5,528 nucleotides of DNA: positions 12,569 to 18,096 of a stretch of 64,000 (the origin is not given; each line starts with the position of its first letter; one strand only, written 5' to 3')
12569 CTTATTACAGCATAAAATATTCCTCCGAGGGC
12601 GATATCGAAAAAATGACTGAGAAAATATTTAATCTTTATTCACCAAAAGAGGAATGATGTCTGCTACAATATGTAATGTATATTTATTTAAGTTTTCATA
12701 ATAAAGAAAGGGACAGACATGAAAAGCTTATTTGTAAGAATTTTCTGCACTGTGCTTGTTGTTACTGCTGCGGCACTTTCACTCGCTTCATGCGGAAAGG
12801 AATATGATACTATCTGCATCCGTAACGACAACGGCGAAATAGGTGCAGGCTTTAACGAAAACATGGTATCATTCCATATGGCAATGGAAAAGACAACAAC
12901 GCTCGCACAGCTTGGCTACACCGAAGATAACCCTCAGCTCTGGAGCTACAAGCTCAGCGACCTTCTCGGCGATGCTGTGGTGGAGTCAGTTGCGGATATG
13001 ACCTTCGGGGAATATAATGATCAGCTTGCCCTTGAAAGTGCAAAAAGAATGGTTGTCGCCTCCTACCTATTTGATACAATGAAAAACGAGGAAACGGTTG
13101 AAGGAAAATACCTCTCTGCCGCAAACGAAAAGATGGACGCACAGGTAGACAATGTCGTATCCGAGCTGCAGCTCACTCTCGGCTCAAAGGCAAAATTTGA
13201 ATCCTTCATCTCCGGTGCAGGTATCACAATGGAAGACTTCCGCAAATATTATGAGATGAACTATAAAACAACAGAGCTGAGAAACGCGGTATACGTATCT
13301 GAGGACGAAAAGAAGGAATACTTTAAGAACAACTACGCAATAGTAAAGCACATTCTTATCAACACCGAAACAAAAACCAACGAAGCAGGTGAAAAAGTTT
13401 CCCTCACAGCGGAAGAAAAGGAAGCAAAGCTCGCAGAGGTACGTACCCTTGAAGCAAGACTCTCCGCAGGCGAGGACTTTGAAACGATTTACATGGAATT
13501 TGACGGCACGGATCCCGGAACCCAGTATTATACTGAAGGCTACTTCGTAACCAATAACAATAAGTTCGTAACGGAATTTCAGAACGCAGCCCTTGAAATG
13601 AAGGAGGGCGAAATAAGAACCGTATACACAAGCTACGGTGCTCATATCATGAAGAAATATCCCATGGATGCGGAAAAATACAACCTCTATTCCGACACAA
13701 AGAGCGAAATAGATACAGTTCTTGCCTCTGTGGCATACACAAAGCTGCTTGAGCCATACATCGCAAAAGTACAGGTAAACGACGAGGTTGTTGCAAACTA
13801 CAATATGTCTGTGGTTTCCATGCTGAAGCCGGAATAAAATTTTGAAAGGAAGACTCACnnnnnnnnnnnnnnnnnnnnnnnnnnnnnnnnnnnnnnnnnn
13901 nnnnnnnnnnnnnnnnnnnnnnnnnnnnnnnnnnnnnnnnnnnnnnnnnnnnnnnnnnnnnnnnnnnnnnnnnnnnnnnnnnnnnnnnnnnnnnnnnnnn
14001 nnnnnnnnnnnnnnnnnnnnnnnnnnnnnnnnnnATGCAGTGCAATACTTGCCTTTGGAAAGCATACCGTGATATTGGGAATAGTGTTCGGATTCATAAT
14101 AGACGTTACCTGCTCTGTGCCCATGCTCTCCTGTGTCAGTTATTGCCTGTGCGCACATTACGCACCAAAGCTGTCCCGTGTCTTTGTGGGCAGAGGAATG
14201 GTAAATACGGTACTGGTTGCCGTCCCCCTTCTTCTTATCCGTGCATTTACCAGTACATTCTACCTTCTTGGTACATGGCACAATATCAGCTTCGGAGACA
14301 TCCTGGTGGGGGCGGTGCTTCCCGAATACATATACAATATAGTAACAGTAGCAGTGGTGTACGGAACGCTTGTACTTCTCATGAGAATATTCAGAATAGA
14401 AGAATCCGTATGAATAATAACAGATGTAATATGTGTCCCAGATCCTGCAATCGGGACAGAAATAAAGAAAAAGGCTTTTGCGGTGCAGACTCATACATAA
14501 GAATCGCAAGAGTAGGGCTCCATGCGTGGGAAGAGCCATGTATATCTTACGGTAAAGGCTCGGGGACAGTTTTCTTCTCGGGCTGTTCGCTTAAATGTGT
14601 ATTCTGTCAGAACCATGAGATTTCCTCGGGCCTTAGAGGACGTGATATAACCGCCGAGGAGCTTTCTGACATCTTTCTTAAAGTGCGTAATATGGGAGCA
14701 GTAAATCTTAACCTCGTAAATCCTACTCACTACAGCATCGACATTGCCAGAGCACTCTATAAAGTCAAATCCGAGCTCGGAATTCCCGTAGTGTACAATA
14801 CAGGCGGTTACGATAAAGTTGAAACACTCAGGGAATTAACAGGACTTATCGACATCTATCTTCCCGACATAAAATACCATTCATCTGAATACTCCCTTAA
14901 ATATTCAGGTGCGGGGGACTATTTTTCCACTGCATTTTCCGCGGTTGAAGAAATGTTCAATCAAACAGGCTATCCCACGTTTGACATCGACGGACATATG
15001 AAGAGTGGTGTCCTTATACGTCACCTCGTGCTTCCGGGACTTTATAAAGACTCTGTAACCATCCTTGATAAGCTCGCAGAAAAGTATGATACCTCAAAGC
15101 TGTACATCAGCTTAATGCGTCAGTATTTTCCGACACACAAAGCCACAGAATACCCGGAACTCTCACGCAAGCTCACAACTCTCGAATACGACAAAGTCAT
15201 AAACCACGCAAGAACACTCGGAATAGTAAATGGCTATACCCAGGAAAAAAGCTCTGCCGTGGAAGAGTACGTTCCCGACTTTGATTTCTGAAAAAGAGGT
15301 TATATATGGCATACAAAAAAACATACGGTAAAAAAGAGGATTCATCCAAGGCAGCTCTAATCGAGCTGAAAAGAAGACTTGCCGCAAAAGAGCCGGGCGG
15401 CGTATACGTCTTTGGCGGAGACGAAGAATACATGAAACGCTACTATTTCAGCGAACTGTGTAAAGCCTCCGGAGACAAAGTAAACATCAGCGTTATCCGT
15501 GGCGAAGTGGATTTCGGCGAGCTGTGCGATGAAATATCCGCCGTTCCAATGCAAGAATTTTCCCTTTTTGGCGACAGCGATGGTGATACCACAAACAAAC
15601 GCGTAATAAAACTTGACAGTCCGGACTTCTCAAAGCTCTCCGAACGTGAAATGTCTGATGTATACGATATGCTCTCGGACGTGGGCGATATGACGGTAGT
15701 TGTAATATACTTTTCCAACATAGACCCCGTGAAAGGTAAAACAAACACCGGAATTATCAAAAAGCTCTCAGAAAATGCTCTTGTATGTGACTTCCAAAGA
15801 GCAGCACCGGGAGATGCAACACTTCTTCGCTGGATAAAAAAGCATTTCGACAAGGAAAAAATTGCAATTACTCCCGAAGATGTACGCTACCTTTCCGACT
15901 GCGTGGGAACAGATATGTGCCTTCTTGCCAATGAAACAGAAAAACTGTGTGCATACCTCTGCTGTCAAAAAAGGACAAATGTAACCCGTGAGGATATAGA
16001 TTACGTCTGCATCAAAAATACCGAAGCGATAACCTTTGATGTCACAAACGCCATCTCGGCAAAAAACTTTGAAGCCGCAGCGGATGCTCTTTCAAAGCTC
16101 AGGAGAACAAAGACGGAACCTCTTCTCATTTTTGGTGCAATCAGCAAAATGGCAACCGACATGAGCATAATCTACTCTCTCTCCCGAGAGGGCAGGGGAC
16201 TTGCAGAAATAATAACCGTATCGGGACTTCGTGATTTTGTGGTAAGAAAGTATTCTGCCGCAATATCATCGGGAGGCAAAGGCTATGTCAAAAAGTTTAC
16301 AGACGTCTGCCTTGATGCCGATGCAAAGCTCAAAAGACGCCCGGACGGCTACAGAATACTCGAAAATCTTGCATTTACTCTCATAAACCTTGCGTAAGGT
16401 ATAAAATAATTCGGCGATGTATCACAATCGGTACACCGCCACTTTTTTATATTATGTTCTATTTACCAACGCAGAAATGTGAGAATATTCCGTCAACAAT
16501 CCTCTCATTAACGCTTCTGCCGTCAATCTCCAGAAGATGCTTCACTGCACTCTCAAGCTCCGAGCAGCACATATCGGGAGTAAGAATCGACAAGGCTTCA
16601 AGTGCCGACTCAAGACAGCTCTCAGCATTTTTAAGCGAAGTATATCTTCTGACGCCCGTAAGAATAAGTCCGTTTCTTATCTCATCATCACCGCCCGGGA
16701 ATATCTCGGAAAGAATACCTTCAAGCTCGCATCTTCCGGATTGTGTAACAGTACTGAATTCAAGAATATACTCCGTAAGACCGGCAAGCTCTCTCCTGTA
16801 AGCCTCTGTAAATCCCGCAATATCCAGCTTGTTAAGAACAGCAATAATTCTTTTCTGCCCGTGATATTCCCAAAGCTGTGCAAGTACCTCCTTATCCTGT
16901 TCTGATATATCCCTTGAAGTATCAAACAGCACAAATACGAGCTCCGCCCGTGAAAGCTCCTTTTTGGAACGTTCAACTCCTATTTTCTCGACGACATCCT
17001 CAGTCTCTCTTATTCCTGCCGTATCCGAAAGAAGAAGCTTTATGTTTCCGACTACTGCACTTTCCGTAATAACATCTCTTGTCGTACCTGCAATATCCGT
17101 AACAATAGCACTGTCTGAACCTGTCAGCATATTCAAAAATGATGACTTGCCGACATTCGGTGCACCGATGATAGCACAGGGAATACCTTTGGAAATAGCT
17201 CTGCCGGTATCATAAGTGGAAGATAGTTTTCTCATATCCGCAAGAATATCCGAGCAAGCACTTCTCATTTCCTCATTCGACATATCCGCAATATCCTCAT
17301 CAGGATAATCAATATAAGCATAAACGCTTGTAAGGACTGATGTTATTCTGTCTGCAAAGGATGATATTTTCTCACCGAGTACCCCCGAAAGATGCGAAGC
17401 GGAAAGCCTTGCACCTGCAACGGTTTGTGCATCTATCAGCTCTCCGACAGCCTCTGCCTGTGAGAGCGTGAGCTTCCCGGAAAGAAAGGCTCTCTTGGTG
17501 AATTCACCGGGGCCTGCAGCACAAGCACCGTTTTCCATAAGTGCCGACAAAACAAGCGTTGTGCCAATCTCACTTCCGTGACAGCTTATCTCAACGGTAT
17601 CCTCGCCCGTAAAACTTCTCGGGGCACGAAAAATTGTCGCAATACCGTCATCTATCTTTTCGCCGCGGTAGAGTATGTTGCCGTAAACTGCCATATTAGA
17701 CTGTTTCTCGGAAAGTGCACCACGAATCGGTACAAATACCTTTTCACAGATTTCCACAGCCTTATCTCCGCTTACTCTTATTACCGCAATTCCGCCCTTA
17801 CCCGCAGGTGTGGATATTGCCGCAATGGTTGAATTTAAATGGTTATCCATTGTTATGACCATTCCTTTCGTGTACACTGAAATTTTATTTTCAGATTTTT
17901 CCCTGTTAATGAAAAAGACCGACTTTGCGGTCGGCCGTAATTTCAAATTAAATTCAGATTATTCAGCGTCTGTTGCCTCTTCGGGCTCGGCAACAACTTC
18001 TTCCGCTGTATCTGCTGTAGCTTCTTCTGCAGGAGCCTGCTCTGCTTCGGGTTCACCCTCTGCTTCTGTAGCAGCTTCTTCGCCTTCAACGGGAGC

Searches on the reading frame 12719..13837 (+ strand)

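Call 83: search_protein_families(library=pfam, proteins=[window:12719-13837:+], max_evalue=0.00001)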
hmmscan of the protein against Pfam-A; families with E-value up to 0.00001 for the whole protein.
window:12719-13837:+ (372 aa): 2 families
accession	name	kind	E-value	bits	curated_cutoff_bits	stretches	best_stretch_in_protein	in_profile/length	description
PF13616.12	Rotamase_3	-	6.2e-11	43.3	22.5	1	200-312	11-111/116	PPIC-type PPIASE domain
PF00639.27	Rotamase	-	8.5e-07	30.3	21.7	1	211-312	1-94/97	PPIC-type PPIASE domain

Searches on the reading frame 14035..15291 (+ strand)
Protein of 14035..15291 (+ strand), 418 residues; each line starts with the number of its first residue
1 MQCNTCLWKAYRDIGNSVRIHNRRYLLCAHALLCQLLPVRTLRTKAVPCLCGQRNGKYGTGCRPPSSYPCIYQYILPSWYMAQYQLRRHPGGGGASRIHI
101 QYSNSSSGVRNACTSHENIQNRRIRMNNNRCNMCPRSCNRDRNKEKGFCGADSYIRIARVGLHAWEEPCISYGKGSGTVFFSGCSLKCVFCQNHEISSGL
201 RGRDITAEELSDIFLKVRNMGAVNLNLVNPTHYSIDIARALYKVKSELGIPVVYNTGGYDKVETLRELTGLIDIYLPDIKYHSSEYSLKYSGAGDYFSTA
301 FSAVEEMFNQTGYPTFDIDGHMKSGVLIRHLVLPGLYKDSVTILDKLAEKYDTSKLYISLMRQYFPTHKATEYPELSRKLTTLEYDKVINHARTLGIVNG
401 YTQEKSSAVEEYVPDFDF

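Call 83: search_protein_families(library=pfam, proteins=[window:14035-15291:+], max_evalue=0.00001)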
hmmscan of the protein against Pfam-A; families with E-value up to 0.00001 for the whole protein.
window:14035-15291:+ (418 aa): 1 family
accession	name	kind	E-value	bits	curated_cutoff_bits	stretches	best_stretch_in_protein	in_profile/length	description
PF04055.27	Radical_SAM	-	1.2e-08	35.8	29.5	1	179-308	2-137/166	Radical SAM superfamily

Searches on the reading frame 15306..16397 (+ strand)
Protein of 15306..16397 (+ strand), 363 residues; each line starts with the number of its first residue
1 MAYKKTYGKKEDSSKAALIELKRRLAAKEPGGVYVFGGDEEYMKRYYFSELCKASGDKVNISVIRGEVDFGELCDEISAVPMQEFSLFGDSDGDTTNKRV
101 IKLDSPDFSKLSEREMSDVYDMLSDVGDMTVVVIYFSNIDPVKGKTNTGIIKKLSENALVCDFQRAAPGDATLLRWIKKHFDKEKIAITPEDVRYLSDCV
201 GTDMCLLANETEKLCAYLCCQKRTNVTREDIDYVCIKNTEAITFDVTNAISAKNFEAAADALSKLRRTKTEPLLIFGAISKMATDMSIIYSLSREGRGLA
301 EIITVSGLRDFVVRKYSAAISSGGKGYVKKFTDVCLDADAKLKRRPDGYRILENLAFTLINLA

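Call 83: search_protein_families(library=pfam, proteins=[window:15306-16397:+], max_evalue=0.00001)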
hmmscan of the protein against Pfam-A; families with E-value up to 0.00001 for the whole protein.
window:15306-16397:+ (363 aa): 1 family
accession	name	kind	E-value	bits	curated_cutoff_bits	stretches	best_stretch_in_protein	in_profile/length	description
PF21694.2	DNA_pol3_delta_C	-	1.3e-08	35.3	27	1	243-344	4-105/121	DNA polymerase III delta subunit, C-terminal domain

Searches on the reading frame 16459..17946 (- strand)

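Call 83: search_protein_families(library=pfam, proteins=[window:16459-17946:-], max_evalue=0.00001)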
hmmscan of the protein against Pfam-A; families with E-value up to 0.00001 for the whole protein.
window:16459-17946:- (495 aa): 5 families
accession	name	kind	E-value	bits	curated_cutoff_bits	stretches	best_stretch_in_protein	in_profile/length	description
PF12631.12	MnmE_helical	-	6e-40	138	40.1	1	161-492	1-211/211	MnmE helical domain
PF10396.14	TrmE_N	-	1.5e-38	132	29.8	1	40-158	1-117/117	GTP-binding protein TrmE N-terminus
PF01926.29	MMR_HSR1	-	6.3e-25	87.9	21.9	1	257-373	2-113/113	50S ribosome-binding GTPase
PF02421.24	FeoB_N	-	2.3e-07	30.9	27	1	257-377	3-118/156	Ferrous iron transport protein B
PF00350.29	Dynamin_N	-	5.7e-07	30.2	27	0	258-291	2-34/168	Dynamin family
